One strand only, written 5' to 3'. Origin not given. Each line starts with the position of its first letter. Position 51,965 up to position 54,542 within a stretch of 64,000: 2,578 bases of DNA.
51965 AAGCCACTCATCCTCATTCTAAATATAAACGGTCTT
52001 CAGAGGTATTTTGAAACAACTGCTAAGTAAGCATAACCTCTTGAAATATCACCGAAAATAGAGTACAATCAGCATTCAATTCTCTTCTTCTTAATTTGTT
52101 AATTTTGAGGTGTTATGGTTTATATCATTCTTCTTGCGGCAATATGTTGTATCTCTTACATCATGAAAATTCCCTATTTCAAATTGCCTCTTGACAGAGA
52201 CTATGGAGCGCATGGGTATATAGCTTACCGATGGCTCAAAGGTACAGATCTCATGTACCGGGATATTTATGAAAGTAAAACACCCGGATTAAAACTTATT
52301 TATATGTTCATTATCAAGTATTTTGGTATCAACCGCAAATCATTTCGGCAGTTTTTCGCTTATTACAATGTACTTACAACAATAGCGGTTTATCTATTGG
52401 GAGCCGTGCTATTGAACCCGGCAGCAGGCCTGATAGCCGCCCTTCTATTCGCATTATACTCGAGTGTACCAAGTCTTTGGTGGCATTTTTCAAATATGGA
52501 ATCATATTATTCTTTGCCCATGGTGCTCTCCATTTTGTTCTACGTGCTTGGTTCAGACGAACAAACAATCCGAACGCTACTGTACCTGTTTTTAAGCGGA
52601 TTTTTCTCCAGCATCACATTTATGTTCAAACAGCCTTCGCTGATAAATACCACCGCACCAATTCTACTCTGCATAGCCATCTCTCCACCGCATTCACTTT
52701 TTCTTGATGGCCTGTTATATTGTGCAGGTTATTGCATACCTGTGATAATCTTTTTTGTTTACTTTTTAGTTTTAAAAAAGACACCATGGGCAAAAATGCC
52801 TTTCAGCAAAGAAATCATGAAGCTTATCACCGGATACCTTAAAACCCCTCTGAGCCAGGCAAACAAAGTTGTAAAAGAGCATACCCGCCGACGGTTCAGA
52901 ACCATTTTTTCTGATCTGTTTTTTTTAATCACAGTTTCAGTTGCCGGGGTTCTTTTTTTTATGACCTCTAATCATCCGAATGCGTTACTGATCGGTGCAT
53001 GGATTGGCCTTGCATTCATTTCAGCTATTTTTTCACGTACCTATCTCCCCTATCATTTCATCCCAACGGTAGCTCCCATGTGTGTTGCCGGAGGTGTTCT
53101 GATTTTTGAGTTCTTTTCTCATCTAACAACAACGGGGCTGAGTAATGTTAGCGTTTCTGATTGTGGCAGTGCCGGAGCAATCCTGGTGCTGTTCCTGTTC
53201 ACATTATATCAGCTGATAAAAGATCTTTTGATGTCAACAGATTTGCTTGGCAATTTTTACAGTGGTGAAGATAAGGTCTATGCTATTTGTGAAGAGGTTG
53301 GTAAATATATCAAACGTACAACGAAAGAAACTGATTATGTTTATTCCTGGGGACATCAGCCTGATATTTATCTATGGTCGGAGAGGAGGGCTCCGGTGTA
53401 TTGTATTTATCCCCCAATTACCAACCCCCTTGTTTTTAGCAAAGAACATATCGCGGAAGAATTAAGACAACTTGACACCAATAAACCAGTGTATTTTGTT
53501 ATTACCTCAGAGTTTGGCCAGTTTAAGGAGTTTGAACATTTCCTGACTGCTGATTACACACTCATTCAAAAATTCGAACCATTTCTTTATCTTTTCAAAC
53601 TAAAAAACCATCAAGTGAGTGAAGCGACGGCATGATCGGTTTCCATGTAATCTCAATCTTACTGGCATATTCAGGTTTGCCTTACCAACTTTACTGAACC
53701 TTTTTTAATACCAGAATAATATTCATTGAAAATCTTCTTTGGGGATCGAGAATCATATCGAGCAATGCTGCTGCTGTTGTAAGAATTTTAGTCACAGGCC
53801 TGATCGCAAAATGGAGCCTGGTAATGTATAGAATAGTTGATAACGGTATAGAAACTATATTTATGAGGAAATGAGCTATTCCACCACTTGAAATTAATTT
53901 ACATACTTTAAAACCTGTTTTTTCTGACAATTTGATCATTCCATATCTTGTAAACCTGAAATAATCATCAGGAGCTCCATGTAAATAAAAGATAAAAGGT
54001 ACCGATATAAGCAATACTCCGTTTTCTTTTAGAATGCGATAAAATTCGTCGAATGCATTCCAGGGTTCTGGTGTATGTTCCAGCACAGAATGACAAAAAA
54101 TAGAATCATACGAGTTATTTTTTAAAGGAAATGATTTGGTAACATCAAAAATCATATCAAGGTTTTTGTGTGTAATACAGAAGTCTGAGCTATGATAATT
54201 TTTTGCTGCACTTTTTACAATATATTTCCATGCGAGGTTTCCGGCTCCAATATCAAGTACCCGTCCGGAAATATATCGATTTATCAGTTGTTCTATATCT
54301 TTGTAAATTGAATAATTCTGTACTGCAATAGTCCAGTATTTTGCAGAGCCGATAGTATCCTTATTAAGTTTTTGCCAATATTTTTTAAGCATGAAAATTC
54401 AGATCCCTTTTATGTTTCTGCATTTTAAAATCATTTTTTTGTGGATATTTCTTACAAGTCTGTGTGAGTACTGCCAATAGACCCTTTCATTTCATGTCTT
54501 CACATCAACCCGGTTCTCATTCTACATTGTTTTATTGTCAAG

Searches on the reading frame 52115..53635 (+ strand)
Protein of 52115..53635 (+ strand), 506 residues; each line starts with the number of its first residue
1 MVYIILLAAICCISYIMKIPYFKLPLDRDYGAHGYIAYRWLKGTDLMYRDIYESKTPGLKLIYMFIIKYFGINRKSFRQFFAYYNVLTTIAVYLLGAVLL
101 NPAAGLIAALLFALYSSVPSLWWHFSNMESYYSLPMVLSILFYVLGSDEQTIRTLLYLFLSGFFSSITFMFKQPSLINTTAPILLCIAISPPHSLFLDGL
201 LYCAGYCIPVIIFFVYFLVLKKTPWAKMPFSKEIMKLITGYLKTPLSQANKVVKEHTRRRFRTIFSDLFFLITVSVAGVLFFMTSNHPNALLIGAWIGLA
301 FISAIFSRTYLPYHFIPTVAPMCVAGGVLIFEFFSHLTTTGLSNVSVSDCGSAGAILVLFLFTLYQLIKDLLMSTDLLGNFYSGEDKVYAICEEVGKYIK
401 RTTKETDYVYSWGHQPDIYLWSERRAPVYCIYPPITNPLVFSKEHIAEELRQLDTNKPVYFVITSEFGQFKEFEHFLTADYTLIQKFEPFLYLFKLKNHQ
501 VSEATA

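Call 13: search_protein_families(library=ncbifam, proteins=[window:52115-53635:+], max_evalue=0.01)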
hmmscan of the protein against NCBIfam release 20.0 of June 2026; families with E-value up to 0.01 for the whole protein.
window:52115-53635:+ (506 aa): 0 families

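Call 21: search_protein_families(library=pfam, proteins=[window:52115-53635:+], max_evalue=0.1)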
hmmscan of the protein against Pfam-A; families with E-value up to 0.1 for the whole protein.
window:52115-53635:+ (506 aa): 1 family
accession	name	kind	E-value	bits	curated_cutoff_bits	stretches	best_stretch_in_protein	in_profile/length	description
PF13231.12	PMT_2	-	0.00039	21.1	26.1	1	55-214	2-155/160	Dolichyl-phosphate-mannose-protein mannosyltransferase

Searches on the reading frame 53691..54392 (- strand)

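Call 13: search_protein_families(library=ncbifam, proteins=[window:53691-54392:-], max_evalue=0.01)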
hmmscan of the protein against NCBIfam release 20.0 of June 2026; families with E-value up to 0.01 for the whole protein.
window:53691-54392:- (233 aa): 8 families
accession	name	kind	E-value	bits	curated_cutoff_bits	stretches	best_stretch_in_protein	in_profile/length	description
NF045667.1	MTase_DVU1556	equivalog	3.1e-08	33.3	155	1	43-130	24-120/213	DVU_1556 family methyltransferase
TIGR02072.1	BioC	equivalog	0.00012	22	184.95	1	42-131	35-134/244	malonyl-ACP O-methyltransferase BioC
NF008823.0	PRK11873.1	subfamily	0.00025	20.6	263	1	75-130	127-182/272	arsenite methyltransferase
NF041536.1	ArsM_DUF2284_UU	exception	0.00034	19.1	575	1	73-130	124-181/459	arsenite methyltransferase/DUF2284 domain selenoprotein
NF011650.0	PRK15068.1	equivalog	0.0011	18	209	1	85-130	181-226/324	tRNA 5-methoxyuridine(34)/uridine 5-oxyacetic acid(34) synthase CmoB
TIGR01983.1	UbiG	equivalog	0.0015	17.9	102.95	1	82-130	103-152/228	bifunctional 2-polyprenyl-6-hydroxyphenol methylase/3-demethylubiquinol 3-O-methyltransferase UbiG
TIGR04345.1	ovoA_Cterm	equivalog_domain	0.0018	17.8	170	1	91-134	131-174/242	putative 4-mercaptohistidine N1-methyltransferase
TIGR00452.1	TIGR00452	equivalog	0.0032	16.4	275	0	76-129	166-219/316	tRNA 5-methoxyuridine(34)/uridine 5-oxyacetic acid(34) synthase CmoB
